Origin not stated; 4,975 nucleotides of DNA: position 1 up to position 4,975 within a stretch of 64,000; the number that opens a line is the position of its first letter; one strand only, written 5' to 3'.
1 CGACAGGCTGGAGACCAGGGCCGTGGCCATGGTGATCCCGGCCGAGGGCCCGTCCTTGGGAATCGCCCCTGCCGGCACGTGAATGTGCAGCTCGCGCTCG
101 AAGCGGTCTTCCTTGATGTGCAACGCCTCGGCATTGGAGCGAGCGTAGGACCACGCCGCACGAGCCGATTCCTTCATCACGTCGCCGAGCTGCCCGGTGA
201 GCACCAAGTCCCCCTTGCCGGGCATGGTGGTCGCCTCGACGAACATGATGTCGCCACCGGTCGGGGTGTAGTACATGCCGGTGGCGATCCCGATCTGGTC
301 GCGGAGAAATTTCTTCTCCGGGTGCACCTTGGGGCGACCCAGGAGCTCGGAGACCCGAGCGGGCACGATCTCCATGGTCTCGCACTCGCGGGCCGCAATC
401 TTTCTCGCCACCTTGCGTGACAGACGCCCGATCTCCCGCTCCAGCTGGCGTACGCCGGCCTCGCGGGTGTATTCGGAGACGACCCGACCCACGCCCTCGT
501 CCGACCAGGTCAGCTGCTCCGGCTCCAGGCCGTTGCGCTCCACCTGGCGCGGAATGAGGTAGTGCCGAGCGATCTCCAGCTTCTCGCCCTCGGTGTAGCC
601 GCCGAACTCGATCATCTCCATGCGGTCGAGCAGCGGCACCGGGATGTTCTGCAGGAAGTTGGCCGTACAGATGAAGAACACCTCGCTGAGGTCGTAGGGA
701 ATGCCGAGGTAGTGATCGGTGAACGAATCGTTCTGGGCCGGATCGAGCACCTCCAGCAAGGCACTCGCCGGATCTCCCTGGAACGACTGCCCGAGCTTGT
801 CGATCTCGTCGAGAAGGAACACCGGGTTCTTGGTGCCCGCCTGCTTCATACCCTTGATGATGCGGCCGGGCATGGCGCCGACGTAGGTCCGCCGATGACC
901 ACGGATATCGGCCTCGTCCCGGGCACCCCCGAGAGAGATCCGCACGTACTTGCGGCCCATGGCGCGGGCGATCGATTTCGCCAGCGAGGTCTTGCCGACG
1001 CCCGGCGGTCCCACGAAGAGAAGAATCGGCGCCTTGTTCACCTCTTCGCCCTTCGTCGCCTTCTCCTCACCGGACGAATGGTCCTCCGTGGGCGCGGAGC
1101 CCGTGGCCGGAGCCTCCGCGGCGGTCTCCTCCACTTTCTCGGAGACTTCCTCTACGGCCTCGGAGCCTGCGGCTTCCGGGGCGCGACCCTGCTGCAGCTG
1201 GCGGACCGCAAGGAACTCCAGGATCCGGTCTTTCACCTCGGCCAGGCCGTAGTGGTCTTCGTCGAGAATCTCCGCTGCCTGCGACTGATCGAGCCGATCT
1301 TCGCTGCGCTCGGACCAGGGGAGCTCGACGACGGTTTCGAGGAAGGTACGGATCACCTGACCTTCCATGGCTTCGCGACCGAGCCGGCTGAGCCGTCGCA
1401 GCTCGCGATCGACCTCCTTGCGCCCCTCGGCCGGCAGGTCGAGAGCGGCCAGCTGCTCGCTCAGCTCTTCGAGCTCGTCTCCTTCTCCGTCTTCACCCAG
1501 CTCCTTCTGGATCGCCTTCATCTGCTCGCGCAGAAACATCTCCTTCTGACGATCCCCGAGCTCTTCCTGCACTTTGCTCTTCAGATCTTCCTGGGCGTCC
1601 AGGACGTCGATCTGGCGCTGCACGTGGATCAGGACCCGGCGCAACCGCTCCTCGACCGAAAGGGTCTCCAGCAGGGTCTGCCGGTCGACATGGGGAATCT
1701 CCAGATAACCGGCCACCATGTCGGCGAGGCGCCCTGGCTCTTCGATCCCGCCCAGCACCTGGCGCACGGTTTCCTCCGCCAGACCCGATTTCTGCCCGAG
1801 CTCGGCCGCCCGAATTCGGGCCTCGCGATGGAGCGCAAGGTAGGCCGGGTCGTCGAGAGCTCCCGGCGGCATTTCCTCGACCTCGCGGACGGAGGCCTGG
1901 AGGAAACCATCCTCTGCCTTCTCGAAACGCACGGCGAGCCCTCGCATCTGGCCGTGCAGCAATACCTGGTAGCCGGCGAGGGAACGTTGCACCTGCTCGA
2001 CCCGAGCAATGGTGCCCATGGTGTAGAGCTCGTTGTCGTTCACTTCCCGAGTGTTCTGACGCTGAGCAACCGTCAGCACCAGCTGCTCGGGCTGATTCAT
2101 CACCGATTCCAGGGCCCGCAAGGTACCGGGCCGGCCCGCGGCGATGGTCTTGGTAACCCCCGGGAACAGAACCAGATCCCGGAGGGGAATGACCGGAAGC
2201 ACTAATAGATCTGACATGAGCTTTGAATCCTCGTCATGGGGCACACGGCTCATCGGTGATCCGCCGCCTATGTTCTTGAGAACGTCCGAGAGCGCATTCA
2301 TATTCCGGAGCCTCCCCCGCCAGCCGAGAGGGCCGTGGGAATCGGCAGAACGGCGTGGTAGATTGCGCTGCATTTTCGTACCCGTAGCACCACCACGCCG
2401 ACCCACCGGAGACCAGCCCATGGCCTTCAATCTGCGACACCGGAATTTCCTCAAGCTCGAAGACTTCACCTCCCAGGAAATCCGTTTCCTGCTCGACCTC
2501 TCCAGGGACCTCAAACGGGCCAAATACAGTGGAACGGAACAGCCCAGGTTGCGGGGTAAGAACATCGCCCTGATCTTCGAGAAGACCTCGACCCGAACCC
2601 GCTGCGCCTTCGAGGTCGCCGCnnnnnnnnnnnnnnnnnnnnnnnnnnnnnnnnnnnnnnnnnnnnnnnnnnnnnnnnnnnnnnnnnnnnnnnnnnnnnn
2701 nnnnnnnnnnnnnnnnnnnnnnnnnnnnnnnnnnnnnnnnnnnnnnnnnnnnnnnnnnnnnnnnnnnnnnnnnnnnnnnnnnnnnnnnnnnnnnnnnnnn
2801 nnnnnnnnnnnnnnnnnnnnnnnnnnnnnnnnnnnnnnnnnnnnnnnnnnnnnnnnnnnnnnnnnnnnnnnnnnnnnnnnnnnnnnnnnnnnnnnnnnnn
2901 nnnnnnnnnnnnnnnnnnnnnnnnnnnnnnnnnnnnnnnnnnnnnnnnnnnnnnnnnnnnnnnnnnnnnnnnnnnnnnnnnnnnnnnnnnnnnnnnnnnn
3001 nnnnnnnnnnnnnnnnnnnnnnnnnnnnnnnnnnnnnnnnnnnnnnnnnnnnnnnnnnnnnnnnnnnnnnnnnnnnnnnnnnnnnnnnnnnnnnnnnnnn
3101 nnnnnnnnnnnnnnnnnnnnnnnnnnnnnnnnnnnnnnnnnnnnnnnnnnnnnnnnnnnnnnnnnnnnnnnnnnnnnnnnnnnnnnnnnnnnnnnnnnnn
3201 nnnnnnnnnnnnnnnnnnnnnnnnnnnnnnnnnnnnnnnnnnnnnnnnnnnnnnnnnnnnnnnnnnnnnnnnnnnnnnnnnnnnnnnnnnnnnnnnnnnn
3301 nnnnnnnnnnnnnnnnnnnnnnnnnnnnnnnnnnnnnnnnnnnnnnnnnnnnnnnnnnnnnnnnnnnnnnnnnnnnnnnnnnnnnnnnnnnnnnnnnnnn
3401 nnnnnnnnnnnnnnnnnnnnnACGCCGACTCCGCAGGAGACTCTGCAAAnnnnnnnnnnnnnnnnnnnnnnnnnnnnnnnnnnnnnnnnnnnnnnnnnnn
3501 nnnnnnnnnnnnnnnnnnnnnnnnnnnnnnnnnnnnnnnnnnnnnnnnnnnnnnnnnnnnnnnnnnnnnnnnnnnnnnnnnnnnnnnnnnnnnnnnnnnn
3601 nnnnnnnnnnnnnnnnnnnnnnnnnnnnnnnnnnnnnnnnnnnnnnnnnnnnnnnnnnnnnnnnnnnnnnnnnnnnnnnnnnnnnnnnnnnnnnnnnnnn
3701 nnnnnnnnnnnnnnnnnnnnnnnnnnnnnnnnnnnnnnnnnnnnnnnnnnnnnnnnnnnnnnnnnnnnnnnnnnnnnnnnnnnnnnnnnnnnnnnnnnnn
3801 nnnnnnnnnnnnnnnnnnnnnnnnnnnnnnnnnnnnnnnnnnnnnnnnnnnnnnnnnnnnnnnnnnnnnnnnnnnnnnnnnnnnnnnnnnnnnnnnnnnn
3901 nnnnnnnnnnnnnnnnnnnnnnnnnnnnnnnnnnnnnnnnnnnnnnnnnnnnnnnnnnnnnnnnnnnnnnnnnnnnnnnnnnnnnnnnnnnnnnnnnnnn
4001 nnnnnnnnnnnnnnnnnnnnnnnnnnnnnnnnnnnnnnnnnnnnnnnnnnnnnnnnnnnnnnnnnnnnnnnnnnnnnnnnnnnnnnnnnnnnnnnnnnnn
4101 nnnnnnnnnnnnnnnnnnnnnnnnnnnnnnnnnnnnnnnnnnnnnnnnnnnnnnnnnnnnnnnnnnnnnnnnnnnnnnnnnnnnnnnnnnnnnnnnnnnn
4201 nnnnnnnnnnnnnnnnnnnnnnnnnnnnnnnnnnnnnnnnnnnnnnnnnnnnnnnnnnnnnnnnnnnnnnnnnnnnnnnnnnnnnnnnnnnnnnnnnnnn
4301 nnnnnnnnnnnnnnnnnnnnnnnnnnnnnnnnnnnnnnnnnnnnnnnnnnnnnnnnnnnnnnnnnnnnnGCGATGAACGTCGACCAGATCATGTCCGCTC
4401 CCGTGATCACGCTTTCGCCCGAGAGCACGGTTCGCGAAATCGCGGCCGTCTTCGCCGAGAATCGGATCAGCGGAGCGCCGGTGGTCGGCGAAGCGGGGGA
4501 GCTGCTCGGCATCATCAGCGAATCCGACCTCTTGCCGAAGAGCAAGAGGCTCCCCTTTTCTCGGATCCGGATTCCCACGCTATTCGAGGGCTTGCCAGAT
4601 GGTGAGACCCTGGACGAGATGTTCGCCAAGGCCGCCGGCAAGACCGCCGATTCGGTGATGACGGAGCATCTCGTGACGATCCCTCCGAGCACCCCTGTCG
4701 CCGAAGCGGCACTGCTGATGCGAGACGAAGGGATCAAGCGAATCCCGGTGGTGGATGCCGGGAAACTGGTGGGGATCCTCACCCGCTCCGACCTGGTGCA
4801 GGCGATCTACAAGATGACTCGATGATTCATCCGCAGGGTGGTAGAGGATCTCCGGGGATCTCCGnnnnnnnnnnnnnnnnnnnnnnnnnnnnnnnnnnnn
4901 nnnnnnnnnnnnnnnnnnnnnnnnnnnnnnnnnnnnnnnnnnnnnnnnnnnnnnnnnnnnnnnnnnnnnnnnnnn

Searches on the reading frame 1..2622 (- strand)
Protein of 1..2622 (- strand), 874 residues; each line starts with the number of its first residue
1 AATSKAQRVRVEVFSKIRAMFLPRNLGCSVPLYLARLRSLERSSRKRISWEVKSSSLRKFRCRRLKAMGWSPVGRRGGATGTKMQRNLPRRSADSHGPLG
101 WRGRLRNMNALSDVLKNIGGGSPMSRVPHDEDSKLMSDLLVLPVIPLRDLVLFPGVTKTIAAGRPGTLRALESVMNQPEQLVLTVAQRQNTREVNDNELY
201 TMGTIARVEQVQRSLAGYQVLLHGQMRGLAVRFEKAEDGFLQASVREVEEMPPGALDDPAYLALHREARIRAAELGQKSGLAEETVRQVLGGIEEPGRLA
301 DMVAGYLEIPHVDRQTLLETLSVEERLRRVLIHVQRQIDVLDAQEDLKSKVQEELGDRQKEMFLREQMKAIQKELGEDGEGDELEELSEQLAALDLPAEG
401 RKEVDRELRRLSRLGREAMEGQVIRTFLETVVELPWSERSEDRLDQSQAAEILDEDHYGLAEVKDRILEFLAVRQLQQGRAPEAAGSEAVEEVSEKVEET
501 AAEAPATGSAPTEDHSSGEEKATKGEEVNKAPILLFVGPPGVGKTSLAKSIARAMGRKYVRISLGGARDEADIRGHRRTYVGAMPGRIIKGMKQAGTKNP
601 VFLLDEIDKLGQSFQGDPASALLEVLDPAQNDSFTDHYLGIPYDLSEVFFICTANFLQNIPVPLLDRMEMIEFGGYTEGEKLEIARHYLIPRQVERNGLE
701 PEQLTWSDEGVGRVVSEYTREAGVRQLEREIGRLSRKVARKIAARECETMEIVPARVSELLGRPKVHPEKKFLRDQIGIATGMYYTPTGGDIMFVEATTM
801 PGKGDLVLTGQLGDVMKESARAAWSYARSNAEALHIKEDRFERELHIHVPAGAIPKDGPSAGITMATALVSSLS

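Call 70: search_protein_families(library=pfam, proteins=[window:1-2622:-], max_evalue=0.00001)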
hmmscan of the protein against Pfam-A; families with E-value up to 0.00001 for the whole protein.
window:1-2622:- (874 aa): 6 families
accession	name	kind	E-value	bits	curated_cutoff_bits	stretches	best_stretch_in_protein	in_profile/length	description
PF05362.19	Lon_C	-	1.7e-46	158.9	21.1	1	754-873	4-124/205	Lon protease (S16) C-terminal proteolytic domain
PF02190.22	LON_substr_bdg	-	1.9e-35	123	28.7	1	141-336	1-200/200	ATP-dependent protease La (LON) substrate-binding domain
PF00004.35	AAA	-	2.9e-26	92.9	21.2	1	534-672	1-127/131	ATPase family associated with various cellular activities (AAA)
PF22667.2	Lon_lid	-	6.3e-19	67.8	27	1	695-746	1-52/57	Lon protease AAA+ ATPase lid domain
PF07728.20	AAA_5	-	1.1e-08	35.6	22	1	534-616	2-84/139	AAA domain (dynein-related subfamily)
PF07724.20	AAA_2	-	1.1e-06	29.2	27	1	534-659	6-128/166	AAA domain (Cdc48 subfamily)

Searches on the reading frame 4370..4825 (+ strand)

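Call 70: search_protein_families(library=pfam, proteins=[window:4370-4825:+], max_evalue=0.00001)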
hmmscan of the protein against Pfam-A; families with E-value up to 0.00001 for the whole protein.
window:4370-4825:+ (151 aa): 1 family
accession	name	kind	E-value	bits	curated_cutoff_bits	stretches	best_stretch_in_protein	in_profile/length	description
PF00571.33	CBS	-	1.4e-35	121.8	24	2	95-147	3-56/57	CBS domain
